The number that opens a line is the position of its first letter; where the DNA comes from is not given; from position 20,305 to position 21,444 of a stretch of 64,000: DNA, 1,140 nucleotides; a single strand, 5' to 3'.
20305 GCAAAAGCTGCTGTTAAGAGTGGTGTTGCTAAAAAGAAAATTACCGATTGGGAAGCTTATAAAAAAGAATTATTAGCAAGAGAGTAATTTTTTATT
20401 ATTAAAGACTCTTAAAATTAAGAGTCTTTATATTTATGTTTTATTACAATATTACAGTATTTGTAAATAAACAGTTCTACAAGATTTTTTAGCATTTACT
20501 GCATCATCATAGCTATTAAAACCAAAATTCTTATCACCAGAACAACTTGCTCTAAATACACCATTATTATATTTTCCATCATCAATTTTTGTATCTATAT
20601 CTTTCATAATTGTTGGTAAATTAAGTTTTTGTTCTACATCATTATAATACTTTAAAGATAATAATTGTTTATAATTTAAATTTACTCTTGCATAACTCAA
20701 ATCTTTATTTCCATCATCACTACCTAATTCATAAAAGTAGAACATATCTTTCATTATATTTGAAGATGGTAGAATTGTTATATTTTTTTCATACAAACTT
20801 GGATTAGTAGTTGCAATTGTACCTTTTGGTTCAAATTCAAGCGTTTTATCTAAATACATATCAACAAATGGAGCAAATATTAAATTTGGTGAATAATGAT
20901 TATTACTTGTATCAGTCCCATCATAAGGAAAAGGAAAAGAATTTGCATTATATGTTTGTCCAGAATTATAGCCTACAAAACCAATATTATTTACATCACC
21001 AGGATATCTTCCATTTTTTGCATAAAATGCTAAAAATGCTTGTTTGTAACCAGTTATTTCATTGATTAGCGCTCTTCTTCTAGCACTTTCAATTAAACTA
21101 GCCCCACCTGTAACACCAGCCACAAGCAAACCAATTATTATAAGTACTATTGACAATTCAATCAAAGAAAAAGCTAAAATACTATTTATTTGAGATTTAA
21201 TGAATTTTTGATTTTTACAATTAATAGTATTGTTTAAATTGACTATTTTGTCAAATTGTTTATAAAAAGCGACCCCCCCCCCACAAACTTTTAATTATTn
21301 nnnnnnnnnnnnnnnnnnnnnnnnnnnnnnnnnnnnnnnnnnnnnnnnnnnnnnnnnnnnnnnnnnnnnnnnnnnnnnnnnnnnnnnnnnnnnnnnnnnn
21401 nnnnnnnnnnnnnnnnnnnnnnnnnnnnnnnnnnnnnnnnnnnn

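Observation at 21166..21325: G10 tract in pilin paralogue 2 at the equivalent position, with no alternative start codon downstream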

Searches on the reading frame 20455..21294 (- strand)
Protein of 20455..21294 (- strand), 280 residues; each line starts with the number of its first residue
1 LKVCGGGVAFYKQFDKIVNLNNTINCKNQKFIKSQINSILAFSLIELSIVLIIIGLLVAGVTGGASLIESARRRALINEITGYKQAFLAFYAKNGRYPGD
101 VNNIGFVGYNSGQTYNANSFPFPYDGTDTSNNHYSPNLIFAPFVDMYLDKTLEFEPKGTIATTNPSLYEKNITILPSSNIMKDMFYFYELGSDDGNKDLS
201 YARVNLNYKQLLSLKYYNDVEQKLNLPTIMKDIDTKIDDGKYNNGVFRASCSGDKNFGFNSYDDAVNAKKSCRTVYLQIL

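Call 13: search_protein_families(library=pfam, proteins=[window:20455-21294:-], max_evalue=0.1)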
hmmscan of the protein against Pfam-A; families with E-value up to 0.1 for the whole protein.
window:20455-21294:- (280 aa): 1 family
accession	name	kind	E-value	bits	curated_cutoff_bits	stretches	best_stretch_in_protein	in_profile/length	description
PF07963.17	N_methyl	-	0.012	15.7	21.2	1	41-61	6-26/27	Prokaryotic N-terminal methylation motif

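Call 14: search_protein_families(library=ncbifam, proteins=[window:20455-21294:-], max_evalue=0.1)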
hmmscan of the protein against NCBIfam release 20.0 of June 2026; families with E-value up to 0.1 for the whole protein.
window:20455-21294:- (280 aa): 6 families
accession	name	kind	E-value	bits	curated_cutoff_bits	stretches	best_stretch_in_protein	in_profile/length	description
TIGR01710.1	typeII_sec_gspG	equivalog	0.00011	22.3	88.85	1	42-102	3-64/134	type II secretion system major pseudopilin GspG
TIGR02532.1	IV_pilin_GFxxxE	domain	0.0065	16.3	16.3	1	42-61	4-23/24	prepilin-type N-terminal cleavage/methylation domain-containing protein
NF049871.2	cytotoxin_MakA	exception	0.014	14.4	320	1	16-71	166-221/354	alpha-pore-forming cytotoxin MakA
NF041775.1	typeIV_PilA_Myxo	equivalog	0.029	14.4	400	1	41-108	12-80/214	type IV pilin protein PilA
TIGR01708.2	typeII_sec_gspH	equivalog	0.057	13.4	80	1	42-62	4-24/169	type II secretion system minor pseudopilin GspH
NF008527.1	PRK11463.1-1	exception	0.064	12.7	150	1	50-78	44-72/191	FxsA family membrane protein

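Call 24: find_related_loci(query=A1, collection=genome_contigs, flank=3000)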
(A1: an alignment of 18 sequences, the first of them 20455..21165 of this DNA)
Query A1 (237 aa) in genome_contigs; peptide patterns used: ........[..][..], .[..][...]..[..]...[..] (x = any residue, [..] = any of these).
252 stretches matched a pattern; 194 encode a relative of the query (tblastn E <= 1e-3); the best 80 are kept; 80 distinct loci.
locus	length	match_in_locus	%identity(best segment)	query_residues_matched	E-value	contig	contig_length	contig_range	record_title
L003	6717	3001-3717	58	1-237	3e-91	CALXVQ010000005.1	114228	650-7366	MAG: uncultured Rickettsiales bacterium isolate BRZ_AG__bin83 genome assembly, contig: BRZ_AG__NODE_331_length_114228_co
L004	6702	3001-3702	48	1-237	4e-65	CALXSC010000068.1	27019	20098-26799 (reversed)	MAG: uncultured Rickettsiales bacterium isolate E20__bin249 genome assembly, contig: E20__k127_5066208, whole genome sho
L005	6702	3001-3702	46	1-236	6e-59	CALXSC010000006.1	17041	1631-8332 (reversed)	MAG: uncultured Rickettsiales bacterium isolate E20__bin249 genome assembly, contig: E20__k127_5527738, whole genome sho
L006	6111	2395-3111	45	1-237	9e-58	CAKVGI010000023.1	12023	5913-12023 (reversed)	MAG: uncultured Rickettsiales bacterium isolate REFINED_METABAT215_TOP10_CONTIGS_1500_ASSEMBLY_K77_MERGED__Nepal_MoBio_F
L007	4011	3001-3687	48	1-234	2e-55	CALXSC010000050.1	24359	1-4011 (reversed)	MAG: uncultured Rickettsiales bacterium isolate E20__bin249 genome assembly, contig: E20__k127_9892815, whole genome sho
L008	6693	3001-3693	44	1-236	5e-54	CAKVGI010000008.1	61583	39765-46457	MAG: uncultured Rickettsiales bacterium isolate REFINED_METABAT215_TOP10_CONTIGS_1500_ASSEMBLY_K77_MERGED__Nepal_MoBio_F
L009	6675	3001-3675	45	1-236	2e-53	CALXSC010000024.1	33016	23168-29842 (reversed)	MAG: uncultured Rickettsiales bacterium isolate E20__bin249 genome assembly, contig: E20__k127_8762738, whole genome sho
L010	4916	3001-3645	47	1-233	6e-53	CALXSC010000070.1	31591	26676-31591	MAG: uncultured Rickettsiales bacterium isolate E20__bin249 genome assembly, contig: E20__k127_1414883, whole genome sho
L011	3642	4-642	45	1-236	5e-53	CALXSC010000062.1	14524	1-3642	MAG: uncultured Rickettsiales bacterium isolate E20__bin249 genome assembly, contig: E20__k127_8835115, whole genome sho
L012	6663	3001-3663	42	1-236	1e-51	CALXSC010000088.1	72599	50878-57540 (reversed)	MAG: uncultured Rickettsiales bacterium isolate E20__bin249 genome assembly, contig: E20__k127_1651545, whole genome sho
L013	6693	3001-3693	44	1-236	6e-50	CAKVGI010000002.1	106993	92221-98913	MAG: uncultured Rickettsiales bacterium isolate REFINED_METABAT215_TOP10_CONTIGS_1500_ASSEMBLY_K77_MERGED__Nepal_MoBio_F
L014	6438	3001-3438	58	1-146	1e-49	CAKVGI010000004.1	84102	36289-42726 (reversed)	MAG: uncultured Rickettsiales bacterium isolate REFINED_METABAT215_TOP10_CONTIGS_1500_ASSEMBLY_K77_MERGED__Nepal_MoBio_F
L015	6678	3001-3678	44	1-236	9e-48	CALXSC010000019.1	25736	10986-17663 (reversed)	MAG: uncultured Rickettsiales bacterium isolate E20__bin249 genome assembly, contig: E20__k127_10023385, whole genome sh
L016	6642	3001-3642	46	1-229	1e-47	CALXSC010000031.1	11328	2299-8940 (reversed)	MAG: uncultured Rickettsiales bacterium isolate E20__bin249 genome assembly, contig: E20__k127_4127849, whole genome sho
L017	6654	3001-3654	43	1-234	1e-46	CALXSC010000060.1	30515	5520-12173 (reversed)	MAG: uncultured Rickettsiales bacterium isolate E20__bin249 genome assembly, contig: E20__k127_2268432, whole genome sho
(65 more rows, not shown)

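Call 26: list_cluster_members(proteins=[P0001, P0013, P0019, P0026, P0022, P0024, P0005, P0014, window:20455-21165:-, window:17981-18754:+])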
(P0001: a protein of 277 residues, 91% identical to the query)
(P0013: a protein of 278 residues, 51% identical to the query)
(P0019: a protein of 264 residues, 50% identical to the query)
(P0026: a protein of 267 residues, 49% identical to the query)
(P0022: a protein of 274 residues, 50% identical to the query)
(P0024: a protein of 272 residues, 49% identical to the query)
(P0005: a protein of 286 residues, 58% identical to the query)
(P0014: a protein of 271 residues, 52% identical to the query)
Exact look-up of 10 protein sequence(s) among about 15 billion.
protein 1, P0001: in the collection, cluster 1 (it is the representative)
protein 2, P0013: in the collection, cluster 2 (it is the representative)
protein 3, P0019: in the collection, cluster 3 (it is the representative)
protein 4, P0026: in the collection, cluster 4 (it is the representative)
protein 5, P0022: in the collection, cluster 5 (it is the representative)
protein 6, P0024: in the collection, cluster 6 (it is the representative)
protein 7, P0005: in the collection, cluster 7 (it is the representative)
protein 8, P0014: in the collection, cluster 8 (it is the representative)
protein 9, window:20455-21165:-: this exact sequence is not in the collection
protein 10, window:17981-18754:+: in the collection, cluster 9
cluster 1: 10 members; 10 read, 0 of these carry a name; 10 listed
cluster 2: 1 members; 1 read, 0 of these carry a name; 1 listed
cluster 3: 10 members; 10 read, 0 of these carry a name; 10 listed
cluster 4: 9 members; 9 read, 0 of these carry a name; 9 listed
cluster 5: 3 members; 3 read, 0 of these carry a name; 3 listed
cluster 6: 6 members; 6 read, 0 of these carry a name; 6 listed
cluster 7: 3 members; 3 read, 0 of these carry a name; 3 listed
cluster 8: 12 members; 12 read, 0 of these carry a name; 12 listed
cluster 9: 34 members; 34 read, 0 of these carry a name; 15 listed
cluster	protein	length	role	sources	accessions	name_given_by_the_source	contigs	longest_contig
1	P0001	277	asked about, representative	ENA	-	-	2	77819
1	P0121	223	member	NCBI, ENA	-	-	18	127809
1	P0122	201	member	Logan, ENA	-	-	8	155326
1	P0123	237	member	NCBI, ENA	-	-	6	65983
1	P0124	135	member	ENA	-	-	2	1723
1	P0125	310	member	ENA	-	-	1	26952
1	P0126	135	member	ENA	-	-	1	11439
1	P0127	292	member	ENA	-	-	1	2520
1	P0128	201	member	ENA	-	-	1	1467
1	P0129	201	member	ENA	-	-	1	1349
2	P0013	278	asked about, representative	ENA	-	-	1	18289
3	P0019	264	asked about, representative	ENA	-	-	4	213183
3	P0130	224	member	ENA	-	-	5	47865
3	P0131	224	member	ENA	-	-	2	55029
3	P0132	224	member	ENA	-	-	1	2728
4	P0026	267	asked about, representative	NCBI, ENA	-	-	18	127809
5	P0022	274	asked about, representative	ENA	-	-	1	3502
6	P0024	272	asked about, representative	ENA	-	-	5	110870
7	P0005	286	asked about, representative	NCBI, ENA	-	-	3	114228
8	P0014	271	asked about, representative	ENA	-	-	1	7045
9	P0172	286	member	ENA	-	-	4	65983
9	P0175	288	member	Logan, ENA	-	-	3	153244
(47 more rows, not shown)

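Call 28: find_encoding_contigs(protein=P0121, flank=4500, max_places=10)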
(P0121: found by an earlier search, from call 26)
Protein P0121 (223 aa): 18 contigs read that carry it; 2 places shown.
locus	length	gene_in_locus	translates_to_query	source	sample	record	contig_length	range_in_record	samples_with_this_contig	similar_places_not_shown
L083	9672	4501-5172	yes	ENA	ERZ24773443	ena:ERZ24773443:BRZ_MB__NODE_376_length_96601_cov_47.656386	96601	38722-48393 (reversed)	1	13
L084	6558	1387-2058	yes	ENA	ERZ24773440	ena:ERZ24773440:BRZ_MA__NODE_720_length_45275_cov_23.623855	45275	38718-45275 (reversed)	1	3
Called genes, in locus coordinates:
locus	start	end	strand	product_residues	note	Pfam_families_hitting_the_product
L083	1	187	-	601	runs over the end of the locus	PF05157:MshEN, PF00437:T2SSE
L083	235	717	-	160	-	-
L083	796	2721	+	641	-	PF13522:GATase_6, PF13537:GATase_7, PF01380:SIS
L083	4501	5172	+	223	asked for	-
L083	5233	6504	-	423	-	PF00390:malic, PF03949:Malic_M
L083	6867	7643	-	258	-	-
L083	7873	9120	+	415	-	PF13742:tRNA_anti_2, PF01336:tRNA_anti-codon, PF02601:Exonuc_VII_L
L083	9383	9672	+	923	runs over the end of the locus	PF00912:Transgly, PF17092:PCB_OB, PF00905:Transpeptidase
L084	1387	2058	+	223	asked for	-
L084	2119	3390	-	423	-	PF00390:malic, PF03949:Malic_M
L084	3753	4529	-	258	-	-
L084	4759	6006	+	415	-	PF13742:tRNA_anti_2, PF01336:tRNA_anti-codon, PF02601:Exonuc_VII_L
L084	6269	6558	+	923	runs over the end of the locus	PF00912:Transgly, PF17092:PCB_OB, PF00905:Transpeptidase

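Call 29: find_encoding_contigs(protein=P0125, flank=4500, max_places=10)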
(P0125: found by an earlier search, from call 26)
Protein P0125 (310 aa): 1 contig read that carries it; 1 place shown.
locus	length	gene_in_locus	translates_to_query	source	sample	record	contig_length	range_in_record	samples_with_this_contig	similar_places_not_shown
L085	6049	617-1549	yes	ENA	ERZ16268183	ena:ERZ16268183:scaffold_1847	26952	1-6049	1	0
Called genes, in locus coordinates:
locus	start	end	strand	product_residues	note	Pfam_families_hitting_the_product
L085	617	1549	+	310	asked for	-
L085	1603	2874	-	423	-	PF00390:malic, PF03949:Malic_M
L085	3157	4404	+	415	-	PF00764:Arginosuc_synth, PF20979:Arginosuc_syn_C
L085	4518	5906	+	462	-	PF00206:Lyase_1, PF14698:ASL_C2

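Call 35: find_encoding_contigs(protein=P0123, flank=4500, max_places=10)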
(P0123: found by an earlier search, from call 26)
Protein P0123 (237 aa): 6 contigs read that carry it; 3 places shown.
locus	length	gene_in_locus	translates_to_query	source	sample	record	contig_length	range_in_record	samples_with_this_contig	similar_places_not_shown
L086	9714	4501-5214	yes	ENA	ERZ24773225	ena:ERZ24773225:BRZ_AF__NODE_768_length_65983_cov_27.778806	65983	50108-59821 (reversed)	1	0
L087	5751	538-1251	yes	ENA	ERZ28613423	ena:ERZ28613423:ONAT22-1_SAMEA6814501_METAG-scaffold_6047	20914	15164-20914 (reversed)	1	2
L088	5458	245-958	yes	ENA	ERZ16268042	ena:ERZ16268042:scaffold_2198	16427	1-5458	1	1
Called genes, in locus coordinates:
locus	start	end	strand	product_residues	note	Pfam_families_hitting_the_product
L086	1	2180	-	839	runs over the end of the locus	PF00133:tRNA-synt_1, PF09334:tRNA-synt_1g, PF13603:tRNA-synt_1_2 (weak), PF08264:Anticodon_1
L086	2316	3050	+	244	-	-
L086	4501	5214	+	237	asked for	-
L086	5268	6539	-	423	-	PF00390:malic, PF03949:Malic_M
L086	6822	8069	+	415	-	PF00764:Arginosuc_synth, PF20979:Arginosuc_syn_C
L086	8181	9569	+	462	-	PF00206:Lyase_1, PF14698:ASL_C2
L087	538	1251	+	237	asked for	-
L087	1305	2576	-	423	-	PF00390:malic, PF03949:Malic_M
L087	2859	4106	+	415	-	PF00764:Arginosuc_synth, PF20979:Arginosuc_syn_C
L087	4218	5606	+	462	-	PF00206:Lyase_1, PF14698:ASL_C2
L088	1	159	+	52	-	?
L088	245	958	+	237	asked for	-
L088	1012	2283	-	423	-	PF00390:malic, PF03949:Malic_M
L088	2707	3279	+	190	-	-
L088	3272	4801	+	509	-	PF12161:HsdM_N, PF02384:N6_Mtase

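Call 36: find_encoding_contigs(protein=P0122, flank=4500, max_places=10)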
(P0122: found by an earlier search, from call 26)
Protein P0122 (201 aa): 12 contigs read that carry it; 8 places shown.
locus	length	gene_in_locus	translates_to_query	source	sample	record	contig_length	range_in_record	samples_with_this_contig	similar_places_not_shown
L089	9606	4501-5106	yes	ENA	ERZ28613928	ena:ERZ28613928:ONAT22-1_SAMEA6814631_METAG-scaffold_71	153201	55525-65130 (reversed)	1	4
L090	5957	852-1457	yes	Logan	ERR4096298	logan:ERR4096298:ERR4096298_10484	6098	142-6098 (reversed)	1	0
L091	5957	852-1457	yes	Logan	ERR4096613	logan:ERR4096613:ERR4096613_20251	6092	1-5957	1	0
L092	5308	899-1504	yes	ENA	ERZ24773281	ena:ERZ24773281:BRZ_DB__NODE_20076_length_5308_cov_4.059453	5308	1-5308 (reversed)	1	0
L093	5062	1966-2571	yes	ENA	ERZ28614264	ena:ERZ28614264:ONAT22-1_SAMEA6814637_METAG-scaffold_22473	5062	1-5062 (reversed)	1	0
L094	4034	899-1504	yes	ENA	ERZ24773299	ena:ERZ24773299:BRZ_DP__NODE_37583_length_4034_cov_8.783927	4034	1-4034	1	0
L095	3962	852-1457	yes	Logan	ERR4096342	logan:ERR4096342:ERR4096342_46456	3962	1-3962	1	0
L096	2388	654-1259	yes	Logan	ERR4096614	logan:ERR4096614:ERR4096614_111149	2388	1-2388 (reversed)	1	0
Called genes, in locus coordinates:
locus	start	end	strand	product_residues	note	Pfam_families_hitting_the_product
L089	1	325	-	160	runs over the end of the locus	PF03013:Pyr_excise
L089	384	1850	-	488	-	PF01425:Amidase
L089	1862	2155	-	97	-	PF02686:GatC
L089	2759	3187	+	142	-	-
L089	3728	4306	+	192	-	-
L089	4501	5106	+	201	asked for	-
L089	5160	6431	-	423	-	PF00390:malic, PF03949:Malic_M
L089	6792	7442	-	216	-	-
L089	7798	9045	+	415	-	PF13742:tRNA_anti_2, PF01336:tRNA_anti-codon, PF02601:Exonuc_VII_L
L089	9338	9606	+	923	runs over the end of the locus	PF00912:Transgly, PF17092:PCB_OB, PF00905:Transpeptidase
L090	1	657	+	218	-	?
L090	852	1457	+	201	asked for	-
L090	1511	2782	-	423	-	PF00390:malic, PF03949:Malic_M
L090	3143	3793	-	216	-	-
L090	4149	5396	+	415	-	PF13742:tRNA_anti_2, PF01336:tRNA_anti-codon, PF02601:Exonuc_VII_L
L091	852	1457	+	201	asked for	-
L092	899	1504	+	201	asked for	-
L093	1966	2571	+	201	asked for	-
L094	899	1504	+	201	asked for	-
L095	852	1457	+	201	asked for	-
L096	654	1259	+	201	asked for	-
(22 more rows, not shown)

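Call 51: find_encoding_contigs(protein=P0172, flank=4500, max_places=6)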
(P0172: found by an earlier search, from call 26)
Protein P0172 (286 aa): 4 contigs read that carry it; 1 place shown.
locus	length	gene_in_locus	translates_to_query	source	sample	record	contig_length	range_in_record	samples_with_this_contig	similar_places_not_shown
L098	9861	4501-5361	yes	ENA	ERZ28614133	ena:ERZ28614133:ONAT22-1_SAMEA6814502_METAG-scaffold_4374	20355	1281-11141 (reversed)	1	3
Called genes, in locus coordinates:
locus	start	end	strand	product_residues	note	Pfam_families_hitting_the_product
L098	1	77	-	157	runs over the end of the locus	PF02075:RuvC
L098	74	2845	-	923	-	PF00912:Transgly, PF17092:PCB_OB, PF00905:Transpeptidase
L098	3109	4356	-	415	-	PF13742:tRNA_anti_2, PF01336:tRNA_anti-codon, PF02601:Exonuc_VII_L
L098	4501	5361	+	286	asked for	-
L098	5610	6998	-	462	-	PF00206:Lyase_1, PF14698:ASL_C2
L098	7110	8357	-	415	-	PF00764:Arginosuc_synth, PF20979:Arginosuc_syn_C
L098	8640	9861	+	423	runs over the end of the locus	PF00390:malic, PF03949:Malic_M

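Call 64: predict_structure(alignment_id=A3)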
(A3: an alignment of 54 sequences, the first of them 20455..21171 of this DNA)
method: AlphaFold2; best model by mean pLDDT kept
length: 239 residues; sequences in the alignment: 54
mean_pLDDT: 92.1   pTM: 0.84
mean pLDDT of the five models: 92.1, 89.9, 88.8, 88.7, 88.0
residues with pLDDT >= 90: 194; 70-90: 40; 50-70: 5; < 50: 0
segments of 3 or more residues with pLDDT < 50: none
pLDDT, mean of each block of 10 residues (from residue 1): 79 75 82 95 98 96 94 93 96 95 98 95 94 96 96 80 92 95 94 94 94 89 96 94
secondary structure, 60 per line:
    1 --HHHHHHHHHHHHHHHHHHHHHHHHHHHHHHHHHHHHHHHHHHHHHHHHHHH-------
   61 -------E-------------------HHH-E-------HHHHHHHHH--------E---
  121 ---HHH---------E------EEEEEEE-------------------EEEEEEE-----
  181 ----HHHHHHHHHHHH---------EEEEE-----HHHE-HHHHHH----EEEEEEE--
elements in order: H3-53 H100-108 E143-149 E169-175 H185-196 E206-210 H221-226 E231-237

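Call 66: fold_search(model_id=the predicted structure, library=pdb)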
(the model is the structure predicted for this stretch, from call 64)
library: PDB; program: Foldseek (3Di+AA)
matches with E <= 10: 90; with E <= 0.001: 0
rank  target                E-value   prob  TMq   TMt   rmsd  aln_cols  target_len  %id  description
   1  4tsm_B                2.0e-02  0.97  0.35  0.18   6.4       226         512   11  MBP-fusion protein of PilA1 from C. difficile R20291 residues 26-166 (released 2015-01-14)
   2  6t8s_CCC              5.8e-02  0.90  0.36  0.59   7.0       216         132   12  Structure of the major Type IV pilin PilA1 from Clostridium difficile (released 2020-03-25)
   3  6t8s_BBB              7.0e-02  0.85  0.35  0.56   7.1       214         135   12  Structure of the major Type IV pilin PilA1 from Clostridium difficile (released 2020-03-25)
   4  6t8s_AAA              7.5e-02  0.72  0.32  0.52   8.9       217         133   12  Structure of the major Type IV pilin PilA1 from Clostridium difficile (released 2020-03-25)
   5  4tsm_A                7.9e-02  0.75  0.33  0.17   8.2       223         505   11  MBP-fusion protein of PilA1 from C. difficile R20291 residues 26-166 (released 2015-01-14)
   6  7t31_A                3.1e-01  0.47  0.31  0.16   9.4       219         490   11  X-ray Structure of Clostridiodies difficile PilW (released 2022-10-19)
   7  5vxx_A                4.0e-01  0.16  0.19  0.26  14.1       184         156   15  Cryo-EM reconstruction of Neisseria gonorrhoeae Type IV pilus (released 2017-07-12)
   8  4pe2_A                6.5e-01  0.47  0.35  0.18   6.6       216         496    9  MBP PilA1 CD160 (released 2015-01-14)
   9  8uhf_H                1.1e+00  0.10  0.17  0.21  13.2       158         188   16  Cryo-EM of Vibrio cholerae toxin co-regulated pilus - asymmetric reconstruction (released 2023-12-06)
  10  7t31_B                1.3e+00  0.14  0.29  0.16   8.5       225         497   12  X-ray Structure of Clostridiodies difficile PilW (released 2022-10-19)
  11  5kua_A                1.5e+00  0.12  0.18  0.24   8.4        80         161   29  Cryo-EM reconstruction of Neisseria meningitidis Type IV pilus (released 2016-10-12)
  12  8dx4_B                1.8e+00  0.14  0.30  0.16   8.0       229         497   11  Clostridioides difficile R20291 minor pilin - PilW fused with Maltose Binding Protein (released 2022-09-21)
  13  8uhf_I                2.0e+00  0.07  0.17  0.21  13.4       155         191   15  Cryo-EM of Vibrio cholerae toxin co-regulated pilus - asymmetric reconstruction (released 2023-12-06)
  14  5otp_B                2.5e+00  0.07  0.17  0.13   7.5        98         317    9  The crystal structure of CK2alpha in complex with an analogue of compound 22 (released 2018-09-05)
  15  5mow_A                2.7e+00  0.06  0.17  0.13   7.5        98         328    9  Crystal Structure of CK2alpha with ZT0432 bound (released 2017-05-24)
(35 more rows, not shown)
